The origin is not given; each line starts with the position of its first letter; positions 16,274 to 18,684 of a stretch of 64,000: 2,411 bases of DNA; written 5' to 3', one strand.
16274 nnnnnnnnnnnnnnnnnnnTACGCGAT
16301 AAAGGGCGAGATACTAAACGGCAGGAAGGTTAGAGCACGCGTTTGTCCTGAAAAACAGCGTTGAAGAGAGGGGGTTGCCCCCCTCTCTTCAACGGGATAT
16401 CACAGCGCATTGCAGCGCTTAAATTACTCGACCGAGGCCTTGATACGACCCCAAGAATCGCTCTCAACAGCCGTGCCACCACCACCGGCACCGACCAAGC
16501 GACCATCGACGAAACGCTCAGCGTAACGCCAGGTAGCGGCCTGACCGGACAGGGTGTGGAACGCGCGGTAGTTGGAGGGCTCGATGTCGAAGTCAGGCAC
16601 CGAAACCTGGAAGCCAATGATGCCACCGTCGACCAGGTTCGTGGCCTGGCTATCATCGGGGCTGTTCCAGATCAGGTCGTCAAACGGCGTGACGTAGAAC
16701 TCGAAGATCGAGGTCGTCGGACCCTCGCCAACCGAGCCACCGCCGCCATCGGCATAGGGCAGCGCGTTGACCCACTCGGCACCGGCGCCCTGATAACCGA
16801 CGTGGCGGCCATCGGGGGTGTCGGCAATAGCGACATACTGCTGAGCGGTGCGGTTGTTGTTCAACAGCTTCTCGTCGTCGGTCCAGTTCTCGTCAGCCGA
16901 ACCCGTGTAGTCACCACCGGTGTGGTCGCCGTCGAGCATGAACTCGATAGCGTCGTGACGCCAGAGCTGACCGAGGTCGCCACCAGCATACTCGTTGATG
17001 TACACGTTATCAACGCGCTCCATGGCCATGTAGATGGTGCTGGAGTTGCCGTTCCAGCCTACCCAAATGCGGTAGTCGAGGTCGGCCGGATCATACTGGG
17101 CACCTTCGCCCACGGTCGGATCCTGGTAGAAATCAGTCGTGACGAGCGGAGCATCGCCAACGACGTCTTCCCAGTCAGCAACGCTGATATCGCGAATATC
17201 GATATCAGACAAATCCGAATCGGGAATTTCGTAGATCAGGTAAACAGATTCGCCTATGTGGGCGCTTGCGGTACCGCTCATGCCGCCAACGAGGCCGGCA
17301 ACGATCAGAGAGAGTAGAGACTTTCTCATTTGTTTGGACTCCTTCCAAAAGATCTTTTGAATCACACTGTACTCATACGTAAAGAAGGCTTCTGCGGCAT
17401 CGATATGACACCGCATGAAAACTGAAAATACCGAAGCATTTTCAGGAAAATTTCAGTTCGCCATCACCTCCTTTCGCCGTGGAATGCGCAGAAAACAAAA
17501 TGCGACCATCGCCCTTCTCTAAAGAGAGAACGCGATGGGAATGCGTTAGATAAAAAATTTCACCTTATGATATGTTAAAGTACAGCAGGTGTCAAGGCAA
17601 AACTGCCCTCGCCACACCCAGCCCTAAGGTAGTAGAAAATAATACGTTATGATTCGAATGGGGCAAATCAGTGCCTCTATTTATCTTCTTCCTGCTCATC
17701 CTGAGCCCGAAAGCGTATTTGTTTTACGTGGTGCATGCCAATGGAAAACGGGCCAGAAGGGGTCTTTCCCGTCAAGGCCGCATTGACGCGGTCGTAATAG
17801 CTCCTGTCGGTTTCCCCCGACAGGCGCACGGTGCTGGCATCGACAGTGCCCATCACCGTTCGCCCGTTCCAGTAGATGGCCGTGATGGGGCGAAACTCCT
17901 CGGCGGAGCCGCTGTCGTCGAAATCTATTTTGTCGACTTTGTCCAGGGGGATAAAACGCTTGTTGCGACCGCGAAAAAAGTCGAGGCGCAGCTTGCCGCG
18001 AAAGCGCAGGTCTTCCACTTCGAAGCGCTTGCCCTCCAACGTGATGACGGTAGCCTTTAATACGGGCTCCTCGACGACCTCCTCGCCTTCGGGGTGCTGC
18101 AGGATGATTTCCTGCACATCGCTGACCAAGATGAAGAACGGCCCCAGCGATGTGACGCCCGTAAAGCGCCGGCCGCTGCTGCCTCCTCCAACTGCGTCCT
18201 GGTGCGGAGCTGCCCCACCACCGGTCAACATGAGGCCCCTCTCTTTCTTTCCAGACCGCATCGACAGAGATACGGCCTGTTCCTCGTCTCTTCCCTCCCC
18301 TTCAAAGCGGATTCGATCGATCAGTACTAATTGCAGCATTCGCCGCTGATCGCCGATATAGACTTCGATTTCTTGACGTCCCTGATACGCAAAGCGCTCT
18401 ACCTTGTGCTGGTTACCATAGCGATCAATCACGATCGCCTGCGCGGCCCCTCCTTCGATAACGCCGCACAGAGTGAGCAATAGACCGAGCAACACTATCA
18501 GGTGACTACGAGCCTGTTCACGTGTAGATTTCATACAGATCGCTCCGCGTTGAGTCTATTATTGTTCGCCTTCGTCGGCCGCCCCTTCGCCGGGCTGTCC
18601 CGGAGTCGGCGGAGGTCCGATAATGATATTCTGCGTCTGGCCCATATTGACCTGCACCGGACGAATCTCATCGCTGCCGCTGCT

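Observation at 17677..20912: GT39/ArnT-PMT-like membrane glycosyltransferase followed by two small secreted or lipoproteins: a candidate glycosyltransferase-substrate unit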

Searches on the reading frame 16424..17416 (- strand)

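Call 3: search_protein_families(library=pfam, proteins=[window:16424-17416:-], max_evalue=0.01)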
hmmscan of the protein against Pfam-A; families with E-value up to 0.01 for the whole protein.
window:16424-17416:- (330 aa): 0 families

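Call 4: search_protein_families(library=ncbifam, proteins=[window:16424-17416:-], max_evalue=0.01)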
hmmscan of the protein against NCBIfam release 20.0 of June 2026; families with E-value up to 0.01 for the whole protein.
window:16424-17416:- (330 aa): 0 families

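Call 50: search_protein_families(library=pfam, proteins=[window:16424-17416:-], max_evalue=1)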
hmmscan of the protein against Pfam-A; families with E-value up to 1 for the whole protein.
window:16424-17416:- (330 aa): 1 family
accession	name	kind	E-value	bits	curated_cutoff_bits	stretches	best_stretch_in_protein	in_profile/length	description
PF04829.18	PT-VENN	-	0.1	13.2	20.3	1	34-55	14-37/52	Pre-toxin domain with VENN motif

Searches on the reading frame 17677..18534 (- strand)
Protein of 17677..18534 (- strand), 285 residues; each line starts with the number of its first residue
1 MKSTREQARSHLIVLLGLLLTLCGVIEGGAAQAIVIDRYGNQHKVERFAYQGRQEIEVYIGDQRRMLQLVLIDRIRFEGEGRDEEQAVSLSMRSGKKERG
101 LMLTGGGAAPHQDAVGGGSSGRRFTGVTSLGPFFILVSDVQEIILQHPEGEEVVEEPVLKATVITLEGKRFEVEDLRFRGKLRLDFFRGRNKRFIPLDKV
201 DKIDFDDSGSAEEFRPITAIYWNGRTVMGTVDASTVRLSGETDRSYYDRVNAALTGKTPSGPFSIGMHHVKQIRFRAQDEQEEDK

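Call 3: search_protein_families(library=pfam, proteins=[window:17677-18534:-], max_evalue=0.01)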
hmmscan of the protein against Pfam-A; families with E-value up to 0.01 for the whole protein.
window:17677-18534:- (285 aa): 0 families

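Call 4: search_protein_families(library=ncbifam, proteins=[window:17677-18534:-], max_evalue=0.01)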
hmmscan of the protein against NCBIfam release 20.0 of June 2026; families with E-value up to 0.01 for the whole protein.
window:17677-18534:- (285 aa): 0 families

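Call 15: find_homologous_proteins(query=window:17677-18534:-, max_evalue=0.001)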
Query window:17677-18534:- (285 aa): 116 proteins with E <= 0.001 among 2463 candidates.
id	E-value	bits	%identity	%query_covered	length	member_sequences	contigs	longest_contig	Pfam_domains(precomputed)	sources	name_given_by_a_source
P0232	2.0e-183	626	100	100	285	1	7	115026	-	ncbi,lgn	-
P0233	3.5e-161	553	88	99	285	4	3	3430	-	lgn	-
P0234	1.5e-134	466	74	99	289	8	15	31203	-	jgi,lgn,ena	jgi:hypothetical protein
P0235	4.4e-134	464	74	95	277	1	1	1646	-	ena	-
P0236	5.5e-134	464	73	100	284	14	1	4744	-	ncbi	-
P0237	8.6e-134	463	73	95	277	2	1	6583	-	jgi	-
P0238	9.2e-134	463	74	95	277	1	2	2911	-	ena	-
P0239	1.3e-133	463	74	95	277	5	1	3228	-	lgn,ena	-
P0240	1.3e-133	463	77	93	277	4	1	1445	-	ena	-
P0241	1.7e-133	462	73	95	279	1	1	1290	-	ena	-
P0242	1.8e-133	462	75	98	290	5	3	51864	-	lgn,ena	-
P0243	2.5e-133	462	78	93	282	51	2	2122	-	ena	-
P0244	2.6e-133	462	76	94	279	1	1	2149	-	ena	-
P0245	3.4e-133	461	79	87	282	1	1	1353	-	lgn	-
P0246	3.9e-133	461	75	94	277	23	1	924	-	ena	-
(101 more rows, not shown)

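Call 40: predict_structure(alignment_id=A3)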
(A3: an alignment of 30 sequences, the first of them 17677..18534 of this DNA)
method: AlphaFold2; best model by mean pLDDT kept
length: 285 residues; sequences in the alignment: 30
mean_pLDDT: 83.1   pTM: 0.71
mean pLDDT of the five models: 83.1, 82.4, 81.5, 80.4, 80.3
residues with pLDDT >= 90: 153; 70-90: 83; 50-70: 24; < 50: 25
segments of 3 or more residues with pLDDT < 50: 24-28, 107-118, 280-285
pLDDT, mean of each block of 10 residues (from residue 1): 57 72 51 92 94 91 90 92 88 91 66 44 90 92 87 81 94 93 92 93 85 88 94 83 85 91 91 82 42
secondary structure, 60 per line:
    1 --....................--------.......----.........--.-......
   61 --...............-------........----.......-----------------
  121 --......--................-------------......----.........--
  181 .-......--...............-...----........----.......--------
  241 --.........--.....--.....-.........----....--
elements in order: H3-22 E31-37 E42-50 E55-60 E63-68 E72-77 E85-92 E97-103 E123-128 E131-136 E140-146 E160-165 E170-178 E183-188 E191-196 E200-205 E214-221 E226-232 H243-251 E254-258 E261-265 E270-275 H280-283
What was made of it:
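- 17677..18534 (-): Secreted or periplasmic protein, 285 aa, with a signal peptide, three small all-beta modules and an acidic tail. It belongs to an orphan family. AF2 model with pLDDT 83 (call 40).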

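Call 43: fold_search(model_id=the predicted structure, library=pdb)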
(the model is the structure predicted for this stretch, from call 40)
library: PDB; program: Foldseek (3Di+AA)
matches with E <= 10: 902; with E <= 0.001: 2
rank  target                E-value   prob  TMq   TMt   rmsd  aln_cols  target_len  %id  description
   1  4uqx                  3.6e-04  1.00  0.31  0.33   4.6       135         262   15  Coevolution of the ATPase ClpV, the TssB-TssC Sheath and the Accessory HsiE Protein Distinguishes Two Type VI Secretion  (released 2014-10-22)
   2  4uqy_A                5.7e-04  1.00  0.31  0.34   4.5       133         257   15  Coevolution of the ATPase ClpV, the TssB-TssC Sheath and the Accessory HsiE Protein Distinguishes Two Type VI Secretio (released 2014-10-22)
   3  4uqz_A                1.7e-03  1.00  0.30  0.33   4.5       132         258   16  Coevolution of the ATPase ClpV, the TssB-TssC Sheath and the Accessory HsiE Protein Distinguishes Two Type VI Secretio (released 2014-10-22)
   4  7nky_O                2.1e-03  0.72  0.16  0.12  19.1       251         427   11  RNA Polymerase II-Spt4/5-nucleosome-FACT structure (released 2021-07-07)
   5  2gcj_A                8.9e-03  0.54  0.15  0.17  18.2       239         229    9  Crystal Structure of the Pob3 middle domain (released 2006-05-23)
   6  8xgc_M                2.7e-02  0.44  0.17  0.13  16.6       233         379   10  Structure of yeast replisome associated with FACT and histone hexamer, Composite map (released 2024-02-14)
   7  4pq0                  2.7e-02  0.41  0.17  0.20  17.1       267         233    9  Crystal structure of POB3 middle domain at 1.65A (released 2014-03-26)
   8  5ah2_A                3.3e-02  0.15  0.16  0.14  18.9       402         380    9  The sliding clamp of Mycobacterium smegmatis in complex with a natural product. (released 2015-06-03)
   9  5ums                  3.6e-02  0.44  0.17  0.20  15.6       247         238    7  Crystal structure of middle double PH domain of human FACT complex subunit SSRP1 (released 2018-01-31)
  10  8xgc_L                3.6e-02  0.33  0.15  0.09  16.8       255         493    8  Structure of yeast replisome associated with FACT and histone hexamer, Composite map (released 2024-02-14)
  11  5ah2_D                4.4e-02  0.18  0.18  0.15  14.0       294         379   11  The sliding clamp of Mycobacterium smegmatis in complex with a natural product. (released 2015-06-03)
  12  2o62_A                4.6e-02  0.20  0.11  0.12  20.1       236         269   12  CRYSTAL STRUCTURE OF A PROTEIN WITH UNKNOWN FUNCTION FROM DUF3598 FAMILY (NPUN_R4044) FROM NOSTOC PUNCTIFORME PCC 7310 (released 2007-02-13)
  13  7nky_Q                5.4e-02  0.21  0.13  0.10  21.2       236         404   10  RNA Polymerase II-Spt4/5-nucleosome-FACT structure (released 2021-07-07)
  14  5ah2_B                5.4e-02  0.14  0.17  0.15  18.4       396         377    9  The sliding clamp of Mycobacterium smegmatis in complex with a natural product. (released 2015-06-03)
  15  3tvv_B                5.7e-02  0.38  0.15  0.17  16.1       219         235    6  Structure of the tandem PH domains of Rtt106 (residues 68-315) (released 2012-02-01)
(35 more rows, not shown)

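Call 50: search_protein_families(library=pfam, proteins=[window:17677-18534:-], max_evalue=1)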
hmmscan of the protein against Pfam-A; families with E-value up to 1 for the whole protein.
window:17677-18534:- (285 aa): 0 families
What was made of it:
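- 17677..18534 (-): No Pfam or NCBIfam hit (calls 3, 4, 50).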

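Call 54: search_protein_representatives(alignment_id=A3)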
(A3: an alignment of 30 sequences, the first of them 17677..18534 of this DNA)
Query: 30 sequences, 288 profile positions. Proteins with E-value up to 0.001 (for the whole library): 84; up to 1e-10: 50; up to 1e-30: 25. The best 84 are listed.
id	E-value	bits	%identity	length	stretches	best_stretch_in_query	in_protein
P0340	1.7e-118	411.1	-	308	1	13-286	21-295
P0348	9.5e-102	356.1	-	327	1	9-282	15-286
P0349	1.0e-99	349.4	-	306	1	11-279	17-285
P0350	5.9e-94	330.5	-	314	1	5-282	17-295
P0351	8.5e-94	330.0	-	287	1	10-284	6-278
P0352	4.0e-92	324.5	-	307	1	9-282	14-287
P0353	2.0e-91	322.2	-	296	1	13-283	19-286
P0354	3.2e-91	321.5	-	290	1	10-277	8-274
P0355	1.3e-90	319.5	-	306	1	8-281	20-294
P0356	1.6e-90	319.2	-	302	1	10-281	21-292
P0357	9.3e-89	313.4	-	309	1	11-276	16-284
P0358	2.5e-86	305.5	-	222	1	66-284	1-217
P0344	6.4e-85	300.9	-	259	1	66-279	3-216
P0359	1.0e-81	290.3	-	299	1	9-275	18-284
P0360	2.5e-81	289.1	-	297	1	6-284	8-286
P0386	2.9e-16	75.6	-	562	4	114-231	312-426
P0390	5.1e-14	68.2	-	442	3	119-226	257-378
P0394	1.6e-11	60.0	-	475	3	116-231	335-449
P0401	1.3e-08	50.4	-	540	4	15-82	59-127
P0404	7.5e-08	47.9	-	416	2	11-177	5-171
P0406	2.6e-07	46.2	-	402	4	109-179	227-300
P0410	3.0e-06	42.7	-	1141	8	87-141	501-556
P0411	3.7e-06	42.4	-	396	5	95-158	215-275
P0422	9.1e-05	37.8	-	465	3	46-148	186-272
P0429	9.7e-04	34.4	-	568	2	121-228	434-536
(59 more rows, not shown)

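Call 55: search_protein_families(library=pfam, proteins=[P0386, P0390, P0394, P0401, P0404, P0406, P0410, P0411, P0422, P0429], max_evalue=0.001)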
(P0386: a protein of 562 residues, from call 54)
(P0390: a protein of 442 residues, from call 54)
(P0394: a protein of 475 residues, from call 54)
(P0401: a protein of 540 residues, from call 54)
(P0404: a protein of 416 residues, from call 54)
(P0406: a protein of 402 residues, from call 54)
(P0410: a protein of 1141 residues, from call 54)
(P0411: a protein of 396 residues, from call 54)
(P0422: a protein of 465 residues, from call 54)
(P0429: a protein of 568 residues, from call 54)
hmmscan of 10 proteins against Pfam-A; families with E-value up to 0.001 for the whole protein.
P0386 (562 aa): 0 families

P0390 (442 aa): 1 family
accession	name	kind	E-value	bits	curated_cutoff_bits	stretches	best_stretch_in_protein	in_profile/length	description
PF18204.6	PGF-CTERM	-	1.2e-07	31.9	18.8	1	419-441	1-23/23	PGF-CTERM motif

P0394 (475 aa): 0 families

P0401 (540 aa): 0 families

P0404 (416 aa): 0 families

P0406 (402 aa): 0 families

P0410 (1141 aa): 11 families
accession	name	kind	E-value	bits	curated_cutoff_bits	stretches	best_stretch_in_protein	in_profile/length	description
PF13573.12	SprB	-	5.4e-77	253.6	28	9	959-991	3-35/37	SprB repeat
PF01483.27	P_proprotein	-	1.8e-13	50.9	21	0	684-708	49-73/86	Proprotein convertase P-domain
PF11060.13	DUF2861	-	7.7e-12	45.8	25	0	761-799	134-172/267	Protein of unknown function (DUF2861)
PF09430.16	EMC7_beta-sandw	-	2e-11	44.6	26.6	0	536-576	32-70/122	ER membrane protein complex subunit 7, beta-sandwich domain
PF06804.17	Lipoprotein_18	-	8.9e-11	41.7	25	0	533-579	274-315/323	NlpB/DapX lipoprotein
PF07495.19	Y_Y_Y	-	1.4e-09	38.1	26.6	0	685-708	27-49/65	Y_Y_Y domain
PF22352.2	K319L-like_PKD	-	8.7e-08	32.5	27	0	528-564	45-83/84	K319L-like, PKD domain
PF23623.1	GBD_IRG7_N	-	1.1e-06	29.1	27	0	664-719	39-93/95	IRG7 N-terminal galactose binding domain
PF08308.17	PEGA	-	1.9e-06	28.1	20.8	0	760-805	20-66/71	PEGA domain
PF17963.7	Big_9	-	0.00033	21.9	23.6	0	301-404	3-85/89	Bacterial Ig domain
PF17962.7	bMG6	-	0.00034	21.2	23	0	927-948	88-108/112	Bacterial macroglobulin domain 6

P0411 (396 aa): 0 families

P0422 (465 aa): 0 families

P0429 (568 aa): 1 family
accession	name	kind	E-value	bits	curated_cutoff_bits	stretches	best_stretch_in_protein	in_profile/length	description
PF12770.12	CHAT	-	3.7e-07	30.3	24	1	25-164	108-258/289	CHAT domain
